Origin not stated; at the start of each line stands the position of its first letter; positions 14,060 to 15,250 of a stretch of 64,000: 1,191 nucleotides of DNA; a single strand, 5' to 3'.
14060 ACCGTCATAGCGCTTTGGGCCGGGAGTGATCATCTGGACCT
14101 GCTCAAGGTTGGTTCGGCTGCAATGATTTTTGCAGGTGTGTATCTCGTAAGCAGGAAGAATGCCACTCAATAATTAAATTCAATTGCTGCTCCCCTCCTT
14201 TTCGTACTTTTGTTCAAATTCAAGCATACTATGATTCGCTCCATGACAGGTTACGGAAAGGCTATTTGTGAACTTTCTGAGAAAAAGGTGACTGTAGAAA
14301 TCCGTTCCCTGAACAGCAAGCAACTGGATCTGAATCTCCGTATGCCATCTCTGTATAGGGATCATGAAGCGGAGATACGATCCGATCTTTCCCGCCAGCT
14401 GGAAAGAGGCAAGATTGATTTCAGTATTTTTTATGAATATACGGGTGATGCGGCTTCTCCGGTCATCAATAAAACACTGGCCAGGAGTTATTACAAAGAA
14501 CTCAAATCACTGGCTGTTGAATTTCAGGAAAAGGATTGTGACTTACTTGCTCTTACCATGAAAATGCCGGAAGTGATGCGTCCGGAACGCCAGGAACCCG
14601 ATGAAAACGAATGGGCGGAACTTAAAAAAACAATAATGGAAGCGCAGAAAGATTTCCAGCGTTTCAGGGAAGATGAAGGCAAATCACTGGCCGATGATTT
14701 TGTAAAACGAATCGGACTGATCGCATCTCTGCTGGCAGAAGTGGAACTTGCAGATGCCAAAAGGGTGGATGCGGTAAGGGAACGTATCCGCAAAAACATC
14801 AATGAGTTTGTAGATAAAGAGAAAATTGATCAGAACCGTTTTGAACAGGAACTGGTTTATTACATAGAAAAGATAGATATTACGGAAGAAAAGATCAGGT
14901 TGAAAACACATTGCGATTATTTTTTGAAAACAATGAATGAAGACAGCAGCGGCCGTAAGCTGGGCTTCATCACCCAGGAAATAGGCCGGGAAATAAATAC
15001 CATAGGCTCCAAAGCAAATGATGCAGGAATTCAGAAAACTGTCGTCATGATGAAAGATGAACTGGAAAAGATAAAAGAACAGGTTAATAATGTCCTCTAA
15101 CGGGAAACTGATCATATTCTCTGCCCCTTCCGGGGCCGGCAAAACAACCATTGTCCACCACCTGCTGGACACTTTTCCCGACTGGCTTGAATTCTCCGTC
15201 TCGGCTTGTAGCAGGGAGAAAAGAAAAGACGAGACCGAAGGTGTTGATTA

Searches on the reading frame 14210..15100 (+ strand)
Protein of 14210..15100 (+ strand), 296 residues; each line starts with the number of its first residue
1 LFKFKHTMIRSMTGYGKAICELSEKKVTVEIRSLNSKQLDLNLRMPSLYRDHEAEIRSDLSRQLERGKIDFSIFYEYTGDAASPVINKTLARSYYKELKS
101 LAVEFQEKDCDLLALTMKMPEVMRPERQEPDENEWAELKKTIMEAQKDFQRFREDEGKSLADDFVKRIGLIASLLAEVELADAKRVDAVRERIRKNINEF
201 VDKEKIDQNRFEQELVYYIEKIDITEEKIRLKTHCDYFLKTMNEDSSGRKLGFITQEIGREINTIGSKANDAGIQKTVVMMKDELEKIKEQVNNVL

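Call 72: search_protein_families(library=pfam, proteins=[window:14210-15100:+], max_evalue=0.00001)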
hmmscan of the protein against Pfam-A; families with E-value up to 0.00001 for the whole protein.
window:14210-15100:+ (296 aa): 2 families
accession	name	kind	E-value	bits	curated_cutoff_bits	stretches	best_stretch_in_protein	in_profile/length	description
PF03755.18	YicC-like_N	-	3e-41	141.8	25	1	9-161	1-155/156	Endoribonuclease YicC-like, N-terminal region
PF08340.16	YicC-like_C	-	5e-39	133.6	27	1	182-295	5-119/120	Endoribonuclease YicC-like, C-terminal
